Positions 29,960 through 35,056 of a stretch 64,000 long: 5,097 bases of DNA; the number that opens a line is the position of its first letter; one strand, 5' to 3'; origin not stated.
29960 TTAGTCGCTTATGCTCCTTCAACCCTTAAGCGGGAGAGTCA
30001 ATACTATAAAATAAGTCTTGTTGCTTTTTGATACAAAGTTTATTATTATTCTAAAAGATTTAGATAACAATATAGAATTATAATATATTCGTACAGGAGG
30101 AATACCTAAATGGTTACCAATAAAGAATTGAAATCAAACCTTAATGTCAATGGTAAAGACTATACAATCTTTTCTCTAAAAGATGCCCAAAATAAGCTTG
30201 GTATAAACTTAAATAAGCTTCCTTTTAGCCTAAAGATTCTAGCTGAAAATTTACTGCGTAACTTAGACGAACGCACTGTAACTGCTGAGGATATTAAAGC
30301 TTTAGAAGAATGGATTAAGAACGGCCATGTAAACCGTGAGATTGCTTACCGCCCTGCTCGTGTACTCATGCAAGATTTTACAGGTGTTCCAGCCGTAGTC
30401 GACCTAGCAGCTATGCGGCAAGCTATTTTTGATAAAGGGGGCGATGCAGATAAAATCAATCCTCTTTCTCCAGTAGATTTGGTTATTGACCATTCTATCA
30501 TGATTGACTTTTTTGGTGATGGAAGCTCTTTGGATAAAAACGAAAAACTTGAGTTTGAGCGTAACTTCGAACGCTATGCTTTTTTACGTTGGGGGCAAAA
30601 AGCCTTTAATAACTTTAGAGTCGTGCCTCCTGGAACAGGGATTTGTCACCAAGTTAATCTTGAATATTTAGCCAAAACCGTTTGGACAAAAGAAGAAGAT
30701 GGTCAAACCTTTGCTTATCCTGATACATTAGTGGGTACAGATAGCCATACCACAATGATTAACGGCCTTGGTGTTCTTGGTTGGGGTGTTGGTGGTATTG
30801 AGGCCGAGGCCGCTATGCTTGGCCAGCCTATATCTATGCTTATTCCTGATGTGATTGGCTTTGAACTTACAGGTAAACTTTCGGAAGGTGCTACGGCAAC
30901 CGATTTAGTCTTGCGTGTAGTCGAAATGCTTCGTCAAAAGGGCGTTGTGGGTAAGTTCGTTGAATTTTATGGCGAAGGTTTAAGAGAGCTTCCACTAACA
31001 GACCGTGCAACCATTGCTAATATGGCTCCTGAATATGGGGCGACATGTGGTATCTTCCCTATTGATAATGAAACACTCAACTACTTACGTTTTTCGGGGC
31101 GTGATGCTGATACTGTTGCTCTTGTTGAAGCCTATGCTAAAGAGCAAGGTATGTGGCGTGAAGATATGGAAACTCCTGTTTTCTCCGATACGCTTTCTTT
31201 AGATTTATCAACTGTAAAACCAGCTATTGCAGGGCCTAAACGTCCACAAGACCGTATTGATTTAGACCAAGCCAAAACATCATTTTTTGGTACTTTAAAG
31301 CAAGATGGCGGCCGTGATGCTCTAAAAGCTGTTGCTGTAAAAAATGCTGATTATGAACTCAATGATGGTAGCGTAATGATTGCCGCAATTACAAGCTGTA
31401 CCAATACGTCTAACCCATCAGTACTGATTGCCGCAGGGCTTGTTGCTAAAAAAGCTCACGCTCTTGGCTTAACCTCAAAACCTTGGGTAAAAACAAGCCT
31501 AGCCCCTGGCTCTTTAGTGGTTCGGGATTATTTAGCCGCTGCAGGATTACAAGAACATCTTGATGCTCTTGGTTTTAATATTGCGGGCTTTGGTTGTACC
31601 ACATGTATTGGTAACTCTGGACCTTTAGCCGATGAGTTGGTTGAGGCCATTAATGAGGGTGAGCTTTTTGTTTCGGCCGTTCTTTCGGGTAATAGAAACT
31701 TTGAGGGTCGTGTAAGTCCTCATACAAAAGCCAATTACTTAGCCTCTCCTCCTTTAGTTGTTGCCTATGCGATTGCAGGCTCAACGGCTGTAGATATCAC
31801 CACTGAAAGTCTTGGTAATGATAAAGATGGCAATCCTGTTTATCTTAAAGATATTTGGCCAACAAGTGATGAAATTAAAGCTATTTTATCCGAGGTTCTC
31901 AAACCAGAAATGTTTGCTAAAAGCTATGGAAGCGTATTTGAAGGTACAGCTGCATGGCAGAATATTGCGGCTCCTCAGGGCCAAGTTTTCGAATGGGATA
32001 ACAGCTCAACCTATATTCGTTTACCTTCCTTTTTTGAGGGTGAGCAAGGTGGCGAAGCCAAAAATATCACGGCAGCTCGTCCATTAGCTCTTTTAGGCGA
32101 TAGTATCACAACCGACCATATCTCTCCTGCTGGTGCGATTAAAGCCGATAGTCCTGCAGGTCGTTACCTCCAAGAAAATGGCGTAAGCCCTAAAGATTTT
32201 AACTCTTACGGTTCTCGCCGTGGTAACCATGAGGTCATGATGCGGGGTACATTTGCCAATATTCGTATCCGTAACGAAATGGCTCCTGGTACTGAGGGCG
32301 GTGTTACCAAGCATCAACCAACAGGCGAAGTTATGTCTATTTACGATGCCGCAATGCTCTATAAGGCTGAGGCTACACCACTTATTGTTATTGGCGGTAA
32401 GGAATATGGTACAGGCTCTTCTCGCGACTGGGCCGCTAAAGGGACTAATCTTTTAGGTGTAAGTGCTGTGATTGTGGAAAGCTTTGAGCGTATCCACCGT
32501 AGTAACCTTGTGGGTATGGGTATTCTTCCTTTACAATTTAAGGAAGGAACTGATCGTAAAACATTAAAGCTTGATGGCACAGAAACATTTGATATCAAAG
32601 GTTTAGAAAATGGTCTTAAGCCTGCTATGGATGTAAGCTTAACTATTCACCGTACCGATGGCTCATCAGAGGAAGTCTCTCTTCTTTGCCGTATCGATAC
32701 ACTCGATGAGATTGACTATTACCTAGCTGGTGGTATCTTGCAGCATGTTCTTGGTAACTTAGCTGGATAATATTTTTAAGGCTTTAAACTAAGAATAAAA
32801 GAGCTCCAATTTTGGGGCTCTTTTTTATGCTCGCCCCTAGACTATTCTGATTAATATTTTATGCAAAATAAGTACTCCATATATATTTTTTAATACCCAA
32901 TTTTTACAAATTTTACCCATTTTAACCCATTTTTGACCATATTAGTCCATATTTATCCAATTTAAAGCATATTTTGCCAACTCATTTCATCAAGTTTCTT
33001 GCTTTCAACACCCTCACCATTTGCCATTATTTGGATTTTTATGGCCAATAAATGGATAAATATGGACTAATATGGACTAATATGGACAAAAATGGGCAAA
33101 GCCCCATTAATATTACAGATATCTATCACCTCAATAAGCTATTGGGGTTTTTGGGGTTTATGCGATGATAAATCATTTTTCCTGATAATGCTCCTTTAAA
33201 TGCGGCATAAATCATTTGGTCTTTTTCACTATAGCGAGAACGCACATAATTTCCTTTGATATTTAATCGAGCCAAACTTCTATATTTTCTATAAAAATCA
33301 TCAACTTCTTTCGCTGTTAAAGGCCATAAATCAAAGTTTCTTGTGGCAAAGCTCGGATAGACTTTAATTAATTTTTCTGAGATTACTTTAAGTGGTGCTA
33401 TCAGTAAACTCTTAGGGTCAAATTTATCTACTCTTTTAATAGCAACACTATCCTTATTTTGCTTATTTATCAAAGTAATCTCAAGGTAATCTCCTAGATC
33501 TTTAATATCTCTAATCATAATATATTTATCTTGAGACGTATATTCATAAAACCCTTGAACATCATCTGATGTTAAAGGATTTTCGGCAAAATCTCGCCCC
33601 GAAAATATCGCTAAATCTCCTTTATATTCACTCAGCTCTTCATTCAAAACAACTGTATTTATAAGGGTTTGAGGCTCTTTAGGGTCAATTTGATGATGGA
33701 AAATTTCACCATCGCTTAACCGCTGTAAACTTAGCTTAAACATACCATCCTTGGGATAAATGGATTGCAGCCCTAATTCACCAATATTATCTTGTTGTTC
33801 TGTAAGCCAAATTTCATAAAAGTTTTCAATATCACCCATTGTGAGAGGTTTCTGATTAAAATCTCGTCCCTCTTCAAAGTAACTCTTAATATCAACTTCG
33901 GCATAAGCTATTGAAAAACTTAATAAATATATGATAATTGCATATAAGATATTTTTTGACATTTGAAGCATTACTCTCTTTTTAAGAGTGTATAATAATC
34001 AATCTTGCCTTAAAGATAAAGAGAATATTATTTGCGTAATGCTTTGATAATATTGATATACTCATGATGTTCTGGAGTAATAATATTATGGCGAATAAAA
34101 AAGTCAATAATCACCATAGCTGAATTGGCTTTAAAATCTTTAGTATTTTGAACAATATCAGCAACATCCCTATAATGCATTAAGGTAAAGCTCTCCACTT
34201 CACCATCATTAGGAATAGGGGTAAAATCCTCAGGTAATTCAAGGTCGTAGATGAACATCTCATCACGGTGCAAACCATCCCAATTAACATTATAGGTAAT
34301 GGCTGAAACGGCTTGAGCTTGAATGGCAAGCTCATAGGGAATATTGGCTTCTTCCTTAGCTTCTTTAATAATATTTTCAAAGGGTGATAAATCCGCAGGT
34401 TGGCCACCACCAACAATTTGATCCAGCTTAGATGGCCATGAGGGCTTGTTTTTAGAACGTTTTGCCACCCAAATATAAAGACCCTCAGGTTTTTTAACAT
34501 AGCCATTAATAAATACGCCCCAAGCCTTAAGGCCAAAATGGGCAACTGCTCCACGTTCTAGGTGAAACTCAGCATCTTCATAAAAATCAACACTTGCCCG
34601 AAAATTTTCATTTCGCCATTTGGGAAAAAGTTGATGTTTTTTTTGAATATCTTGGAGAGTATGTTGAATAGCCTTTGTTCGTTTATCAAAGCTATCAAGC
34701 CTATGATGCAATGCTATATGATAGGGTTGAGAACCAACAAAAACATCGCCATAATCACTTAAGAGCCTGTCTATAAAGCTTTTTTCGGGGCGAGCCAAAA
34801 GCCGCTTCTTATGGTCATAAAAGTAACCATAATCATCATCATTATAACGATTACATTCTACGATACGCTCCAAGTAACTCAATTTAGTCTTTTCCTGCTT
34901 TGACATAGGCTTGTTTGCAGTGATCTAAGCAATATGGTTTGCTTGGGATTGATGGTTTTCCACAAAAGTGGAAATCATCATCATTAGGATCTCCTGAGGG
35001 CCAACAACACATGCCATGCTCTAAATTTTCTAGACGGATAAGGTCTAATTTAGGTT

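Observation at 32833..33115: Copy B: best-preserved inverted repeat of the phased element, capped by a 22-mer shared with the 54 kb mosaic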

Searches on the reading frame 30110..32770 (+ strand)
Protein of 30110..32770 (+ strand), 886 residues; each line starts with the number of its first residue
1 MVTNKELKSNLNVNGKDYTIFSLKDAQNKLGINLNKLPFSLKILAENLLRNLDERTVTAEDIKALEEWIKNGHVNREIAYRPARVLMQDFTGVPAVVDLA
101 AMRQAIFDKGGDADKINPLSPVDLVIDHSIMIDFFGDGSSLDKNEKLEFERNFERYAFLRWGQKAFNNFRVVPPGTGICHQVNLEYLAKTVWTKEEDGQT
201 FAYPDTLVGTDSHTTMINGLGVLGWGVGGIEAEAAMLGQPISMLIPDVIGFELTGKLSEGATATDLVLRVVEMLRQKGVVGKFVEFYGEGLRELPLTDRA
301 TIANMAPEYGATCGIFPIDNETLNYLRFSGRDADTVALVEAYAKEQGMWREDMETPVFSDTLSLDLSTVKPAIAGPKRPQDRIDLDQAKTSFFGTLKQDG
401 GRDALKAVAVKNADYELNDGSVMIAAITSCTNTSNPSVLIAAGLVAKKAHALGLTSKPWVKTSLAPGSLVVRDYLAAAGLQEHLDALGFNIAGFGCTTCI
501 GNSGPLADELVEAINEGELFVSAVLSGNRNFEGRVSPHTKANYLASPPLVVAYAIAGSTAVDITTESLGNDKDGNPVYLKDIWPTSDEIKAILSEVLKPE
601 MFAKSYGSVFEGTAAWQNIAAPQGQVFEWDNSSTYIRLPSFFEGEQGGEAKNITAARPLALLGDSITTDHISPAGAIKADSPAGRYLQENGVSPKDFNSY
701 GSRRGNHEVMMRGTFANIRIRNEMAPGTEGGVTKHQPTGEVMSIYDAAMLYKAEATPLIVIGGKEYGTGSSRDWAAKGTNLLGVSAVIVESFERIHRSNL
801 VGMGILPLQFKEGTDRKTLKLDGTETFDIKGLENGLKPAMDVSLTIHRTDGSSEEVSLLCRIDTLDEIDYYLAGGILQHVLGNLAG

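Call 10: search_protein_families(library=pfam, proteins=[window:30110-32770:+])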
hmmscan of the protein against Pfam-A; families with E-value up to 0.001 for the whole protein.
window:30110-32770:+ (886 aa): 2 families
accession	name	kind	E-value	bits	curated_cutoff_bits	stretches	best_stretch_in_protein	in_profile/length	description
PF00330.25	Aconitase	-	3.1e-169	564.3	28.7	1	72-557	6-463/463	Aconitase family (aconitate hydratase)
PF00694.25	Aconitase_C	-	4e-47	160.3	22.8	1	685-812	3-130/131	Aconitase C-terminal domain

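Call 14: find_related_loci(query=window:30110-32770:+, collection=genome_contigs, flank=10000)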
Query window:30110-32770:+ (886 aa) in genome_contigs; peptide patterns used: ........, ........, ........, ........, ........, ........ (x = any residue, [..] = any of these).
599 stretches matched a pattern (row limit reached: there are more); 592 encode a relative of the query (tblastn E <= 1e-3); the best 80 are kept; 80 distinct loci.
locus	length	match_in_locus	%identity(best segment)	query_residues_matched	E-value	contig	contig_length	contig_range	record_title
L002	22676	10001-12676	69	2-884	0e+0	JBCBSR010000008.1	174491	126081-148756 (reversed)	MAG: Cyanobacteria bacterium J06638_28 NODE_8_length_174491_cov_22.665503, whole genome shotgun sequence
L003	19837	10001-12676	70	2-884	0e+0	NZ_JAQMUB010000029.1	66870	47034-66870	Oscillatoria sp. CS-180 k141_5208, whole genome shotgun sequence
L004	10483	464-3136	68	2-884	0e+0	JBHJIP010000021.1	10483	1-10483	MAG: Leptolyngbyaceae cyanobacterium isolate pac_S1C3486_1 S1Ck141_862466, whole genome shotgun sequence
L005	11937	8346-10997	68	8-884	0e+0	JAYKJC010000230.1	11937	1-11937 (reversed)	MAG: Leptolyngbyaceae cyanobacterium isolate 762673 NODE_64372442, whole genome shotgun sequence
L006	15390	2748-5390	69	6-885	0e+0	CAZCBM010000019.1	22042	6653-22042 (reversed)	MAG TPA_asm: uncultured Rhodospirillales bacterium isolate SRP141376_co3_434 genome assembly, contig: NODE_6314_length_2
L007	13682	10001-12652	66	8-884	0e+0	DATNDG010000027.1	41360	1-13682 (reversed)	MAG TPA_asm: Stellaceae bacterium isolate SMAG_U11236 k141_4051260, whole genome shotgun sequence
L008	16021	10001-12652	67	8-885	0e+0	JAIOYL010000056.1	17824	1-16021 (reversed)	MAG: Sneathiella sp. isolate Tobar15.5-16.5m-G1 Tobar15-5-16-5m-C2171, whole genome shotgun sequence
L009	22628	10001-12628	67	8-884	0e+0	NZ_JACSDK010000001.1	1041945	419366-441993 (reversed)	Pelagibius marinus strain NBU2595 Scaffold1_1, whole genome shotgun sequence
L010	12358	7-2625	67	8-884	0e+0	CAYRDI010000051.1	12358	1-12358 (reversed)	MAG TPA_asm: uncultured Micavibrio sp. isolate SRP257259_co1_112 genome assembly, contig: NODE_7180_length_12358_cov_6.1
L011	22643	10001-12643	66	8-884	0e+0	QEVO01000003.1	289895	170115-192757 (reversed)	MAG: Proteobacteria bacterium isolate PRO5 J3_scaffold_10, whole genome shotgun sequence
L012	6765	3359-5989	66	8-885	0e+0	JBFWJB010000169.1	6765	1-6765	MAG: Rhodospirillaceae bacterium isolate CA_2019_NHSR_119 NODE_23320_length_6765_cov_3.602742_NHSR, whole genome shotgun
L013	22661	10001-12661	65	8-885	0e+0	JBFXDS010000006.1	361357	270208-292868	MAG: Dongiaceae bacterium isolate CA_2019_TPBS_99 NODE_214_length_361357_cov_27.429939_TPBS, whole genome shotgun sequen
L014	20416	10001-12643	65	6-881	0e+0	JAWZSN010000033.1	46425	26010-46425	Geminicoccaceae bacterium 1502E NODE_33, whole genome shotgun sequence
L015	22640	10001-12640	65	11-885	0e+0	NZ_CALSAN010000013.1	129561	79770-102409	MAG: Ferrovibrio terrae isolate JJ-MO2A6-331-3-m1-bin361 JJ-MO2A6-331-C41, whole genome shotgun sequence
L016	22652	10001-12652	65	9-885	0e+0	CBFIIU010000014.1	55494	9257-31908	MAG: Alphaproteobacteria bacterium isolate Co_bin_754_strict genome assembly, contig: Co_bin_754_strict_c14, whole genom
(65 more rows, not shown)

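Call 15: find_encoding_contigs(protein=window:30110-32770:+, flank=10000, max_places=10)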
Protein window:30110-32770:+ (886 aa): no gene with exactly this product is on record in the collection.

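Call 32: find_homologous_proteins(query=window:30110-32770:+, max_evalue=1e-100)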
Query window:30110-32770:+ (886 aa): 8000 proteins with E <= 1e-100 among 8000 candidates; the best 120 are listed.
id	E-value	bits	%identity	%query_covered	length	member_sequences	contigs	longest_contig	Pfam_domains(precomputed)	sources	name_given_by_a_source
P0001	0.0e+0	2009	100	100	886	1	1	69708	PF00694.26,PF00330.26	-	-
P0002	0.0e+0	1796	88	100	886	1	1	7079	PF00694.26,PF00330.26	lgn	-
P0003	0.0e+0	1732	85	100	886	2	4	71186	PF00694.26,PF00330.26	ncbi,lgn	ncbi:MAG: aconitate hydratase AcnA [Alphaproteobacteria bacterium]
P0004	0.0e+0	1685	83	100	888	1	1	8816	PF00694.26,PF00330.26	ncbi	-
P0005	0.0e+0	1685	83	100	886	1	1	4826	PF00694.26,PF00330.26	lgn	-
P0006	0.0e+0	1683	83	100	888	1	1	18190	PF00694.26,PF00330.26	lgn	-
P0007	0.0e+0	1655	81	100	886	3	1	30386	PF00694.26,PF00330.26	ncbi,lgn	-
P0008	0.0e+0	1562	77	100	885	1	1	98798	PF00694.26,PF00330.26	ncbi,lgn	-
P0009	0.0e+0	1542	76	100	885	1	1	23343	PF00694.26,PF00330.26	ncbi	-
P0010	0.0e+0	1421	71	100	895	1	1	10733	PF00694.26,PF00330.26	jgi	-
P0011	0.0e+0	1418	70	100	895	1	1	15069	PF00694.26,PF00330.26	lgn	-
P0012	0.0e+0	1414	70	99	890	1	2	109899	PF00694.26,PF00330.26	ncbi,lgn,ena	ncbi:MAG: aconitate hydratase AcnA [Cyanobacteria bacterium J06648_16]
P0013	0.0e+0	1412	70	100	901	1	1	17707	PF00694.26,PF00330.26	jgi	jgi:aconitate hydratase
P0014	0.0e+0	1412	70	100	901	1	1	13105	PF00694.26,PF00330.26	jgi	jgi:aconitate hydratase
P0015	0.0e+0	1412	70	100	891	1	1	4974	PF00694.26,PF00330.26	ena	-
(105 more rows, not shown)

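Call 33: find_encoding_contigs(protein=P0002, flank=10000, max_places=3)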
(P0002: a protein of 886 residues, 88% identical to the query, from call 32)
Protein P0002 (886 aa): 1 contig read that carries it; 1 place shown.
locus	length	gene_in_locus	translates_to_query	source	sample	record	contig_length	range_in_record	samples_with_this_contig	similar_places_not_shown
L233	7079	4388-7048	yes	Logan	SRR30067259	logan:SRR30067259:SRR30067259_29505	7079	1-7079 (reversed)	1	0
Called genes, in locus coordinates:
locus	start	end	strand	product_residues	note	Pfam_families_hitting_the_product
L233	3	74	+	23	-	?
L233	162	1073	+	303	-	PF02881:SRP54_N, PF13604:AAA_30 (weak), PF00448:SRP54, PF13207:AAA_17 (weak)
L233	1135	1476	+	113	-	PF11720:Inhibitor_I78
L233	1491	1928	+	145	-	PF11720:Inhibitor_I78 (weak)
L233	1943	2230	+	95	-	PF11720:Inhibitor_I78 (weak)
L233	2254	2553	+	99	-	-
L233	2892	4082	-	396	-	PF00162:PGK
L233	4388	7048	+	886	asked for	PF00330:Aconitase, PF00694:Aconitase_C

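Call 34: find_encoding_contigs(protein=P0003, flank=10000, max_places=3)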
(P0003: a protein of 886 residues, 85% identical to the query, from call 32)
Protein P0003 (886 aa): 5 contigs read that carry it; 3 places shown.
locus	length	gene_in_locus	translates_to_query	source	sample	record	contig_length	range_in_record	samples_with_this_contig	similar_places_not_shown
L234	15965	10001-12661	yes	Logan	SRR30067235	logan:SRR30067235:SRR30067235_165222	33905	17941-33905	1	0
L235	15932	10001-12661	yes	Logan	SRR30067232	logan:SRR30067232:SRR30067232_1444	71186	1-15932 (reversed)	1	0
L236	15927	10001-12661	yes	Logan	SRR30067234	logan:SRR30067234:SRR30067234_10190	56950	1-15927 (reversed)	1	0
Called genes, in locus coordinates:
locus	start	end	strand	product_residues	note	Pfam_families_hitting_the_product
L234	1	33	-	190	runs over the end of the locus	PF00160:Pro_isomerase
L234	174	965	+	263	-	-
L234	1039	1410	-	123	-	-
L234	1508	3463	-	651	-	PF02449:Glyco_hydro_42, PF08532:Glyco_hydro_42M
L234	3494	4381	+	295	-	PF01678:DAP_epimerase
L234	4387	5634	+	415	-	PF00919:UPF0004, PF04055:Radical_SAM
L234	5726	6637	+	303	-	PF02881:SRP54_N, PF13604:AAA_30 (weak), PF00448:SRP54, PF13207:AAA_17 (weak)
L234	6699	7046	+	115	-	PF11720:Inhibitor_I78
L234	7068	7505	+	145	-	PF11720:Inhibitor_I78 (weak)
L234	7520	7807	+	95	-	PF11720:Inhibitor_I78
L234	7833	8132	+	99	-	-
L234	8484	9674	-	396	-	PF00162:PGK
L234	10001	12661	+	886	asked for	PF00330:Aconitase, PF00694:Aconitase_C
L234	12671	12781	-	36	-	-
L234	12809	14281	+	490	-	-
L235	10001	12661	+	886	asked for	PF00330:Aconitase, PF00694:Aconitase_C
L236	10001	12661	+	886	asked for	PF00330:Aconitase, PF00694:Aconitase_C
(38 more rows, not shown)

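Call 35: find_encoding_contigs(protein=P0007, flank=10000, max_places=3)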
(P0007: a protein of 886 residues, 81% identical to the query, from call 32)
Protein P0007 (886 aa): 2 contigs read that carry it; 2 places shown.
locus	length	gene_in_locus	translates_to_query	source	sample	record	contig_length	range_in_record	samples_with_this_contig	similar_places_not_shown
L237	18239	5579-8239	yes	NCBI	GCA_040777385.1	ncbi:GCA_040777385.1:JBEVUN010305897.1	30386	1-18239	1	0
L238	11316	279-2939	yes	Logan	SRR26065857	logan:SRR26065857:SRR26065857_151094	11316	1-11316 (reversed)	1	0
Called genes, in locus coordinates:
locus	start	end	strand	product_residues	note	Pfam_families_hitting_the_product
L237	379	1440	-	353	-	PF09561:RE_HpaII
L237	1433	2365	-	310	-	PF00145:DNA_methylase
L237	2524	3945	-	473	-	PF24883:NPHP3_N (faint), PF25199:nSTAND_NTPase5 (faint), PF07693:KAP_NTPase, PF13191:AAA_16 (faint), PF13401:AAA_22 (faint)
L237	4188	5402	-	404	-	PF00162:PGK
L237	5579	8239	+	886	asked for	PF00330:Aconitase, PF00694:Aconitase_C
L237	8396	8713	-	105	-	-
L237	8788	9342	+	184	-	PF02441:Flavoprotein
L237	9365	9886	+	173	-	-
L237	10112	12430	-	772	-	PF00535:Glycos_transf_2, PF10111:Glyco_tranf_2_2, PF13641:Glyco_tranf_2_3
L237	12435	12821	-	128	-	-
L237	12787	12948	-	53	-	PF00535:Glycos_transf_2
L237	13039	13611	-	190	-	PF00702:Hydrolase, PF08282:Hydrolase_3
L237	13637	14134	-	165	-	PF00436:SSB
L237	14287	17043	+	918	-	PF00005:ABC_tran (faint), PF02463:SMC_N (faint), PF03193:RsgA_GTPase (faint), PF13191:AAA_16 (faint), PF13476:AAA_23 (faint), PF13555:AAA_29 (faint), PF17760:UvrA_inter, PF17755:UvrA_DNA-bind, +2 more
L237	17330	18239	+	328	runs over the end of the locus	PF00291:PALP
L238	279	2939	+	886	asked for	PF00330:Aconitase, PF00694:Aconitase_C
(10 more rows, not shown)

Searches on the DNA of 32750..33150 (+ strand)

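Call 71: search_dna_similar(query=window:32890-33120:+, collection=plasmids, mode=distant, max_evalue=0.01, max_rows=15)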
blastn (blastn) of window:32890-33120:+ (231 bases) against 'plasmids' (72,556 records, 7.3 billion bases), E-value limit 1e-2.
No match.

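Call 72: search_dna_similar(query=window:32890-33120:+, collection=phages, mode=distant, max_evalue=0.01, max_rows=15)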
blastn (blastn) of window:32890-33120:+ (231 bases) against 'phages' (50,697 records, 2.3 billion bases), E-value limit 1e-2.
No match.

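Call 89: search_rna_families(source=window, start=32750, end=33150, threshold=evalue, max_evalue=1)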
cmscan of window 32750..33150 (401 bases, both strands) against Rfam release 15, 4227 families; matches with E-value up to 1: 10.
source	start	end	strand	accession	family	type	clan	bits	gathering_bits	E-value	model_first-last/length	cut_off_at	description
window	32934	33078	-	RF04225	MIR7502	Gene; miRNA;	-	29.3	71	0.17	1-143/143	no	MIR7502 microRNA precursor family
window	32926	33086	-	RF04128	MIR8562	Gene; miRNA;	-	24.3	211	0.019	1-242/242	no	MIR8562 microRNA precursor family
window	32750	32828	+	RF01859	Phe_leader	Cis-reg; leader;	-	24.1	55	0.076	42-125/125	5'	Phenylalanine leader peptide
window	32766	32856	-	RF01770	rimP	Cis-reg; leader;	-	20.9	47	0.43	1-102/102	no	Gammaprotebacteria rimP leader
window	32768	32861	+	RF01770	rimP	Cis-reg; leader;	-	20.5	47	0.54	1-102/102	no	Gammaprotebacteria rimP leader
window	32924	33098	+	RF04133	MIR2646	Gene; miRNA;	-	19.6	245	0.042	1-256/256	no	MIR2646 microRNA precursor family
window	32922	33100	-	RF04207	MIR5048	Gene; miRNA;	-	18.7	160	0.027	76-282/356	no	MIR5048 microRNA precursor family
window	32797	32830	+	RF00489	ctRNA_p42d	Gene; antisense;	-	16.4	50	0.93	1-46/46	no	ctRNA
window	32765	32835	+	RF00519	suhB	Gene; sRNA;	CL00108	15.8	41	0.86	1-77/77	no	Makes More Granules Regulator RNA (mmgR)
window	32750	32827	+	RF01408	sraL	Gene; sRNA;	-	14.9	39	0.45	67-142/142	5'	sraL Hfq binding RNA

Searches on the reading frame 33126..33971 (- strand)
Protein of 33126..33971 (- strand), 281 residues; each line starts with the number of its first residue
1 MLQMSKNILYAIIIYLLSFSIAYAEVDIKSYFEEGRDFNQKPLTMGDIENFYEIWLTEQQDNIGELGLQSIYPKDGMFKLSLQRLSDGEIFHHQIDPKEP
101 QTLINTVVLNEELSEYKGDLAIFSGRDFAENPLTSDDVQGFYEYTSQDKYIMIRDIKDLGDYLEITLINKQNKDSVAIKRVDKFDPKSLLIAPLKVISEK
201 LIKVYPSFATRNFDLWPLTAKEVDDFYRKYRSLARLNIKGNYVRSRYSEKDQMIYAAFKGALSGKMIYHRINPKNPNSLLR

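Call 10: search_protein_families(library=pfam, proteins=[window:33126-33971:-])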
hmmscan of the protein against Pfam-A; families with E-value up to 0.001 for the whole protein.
window:33126-33971:- (281 aa): 0 families

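Call 12: find_encoding_contigs(protein=window:33126-33971:-, flank=3000, max_places=6)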
Protein window:33126-33971:- (281 aa): 1 contig read that carries it; 1 place shown.
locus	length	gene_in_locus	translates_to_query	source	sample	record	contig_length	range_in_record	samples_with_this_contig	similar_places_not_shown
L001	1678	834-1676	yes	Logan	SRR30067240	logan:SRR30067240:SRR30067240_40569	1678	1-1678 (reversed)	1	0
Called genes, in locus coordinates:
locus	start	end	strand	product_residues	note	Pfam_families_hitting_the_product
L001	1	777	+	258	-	?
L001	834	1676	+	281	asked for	?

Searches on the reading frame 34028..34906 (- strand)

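Call 10: search_protein_families(library=pfam, proteins=[window:34028-34906:-])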
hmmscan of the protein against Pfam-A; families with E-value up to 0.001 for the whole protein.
window:34028-34906:- (292 aa): 2 families
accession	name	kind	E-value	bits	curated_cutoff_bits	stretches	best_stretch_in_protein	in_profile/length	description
PF15916.11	DUF4743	-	2.5e-16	60.2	25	1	48-128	39-118/118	Domain of unknown function (DUF4743)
PF00293.34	NUDIX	-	2.2e-05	24.9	21.1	1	143-253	16-125/134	NUDIX domain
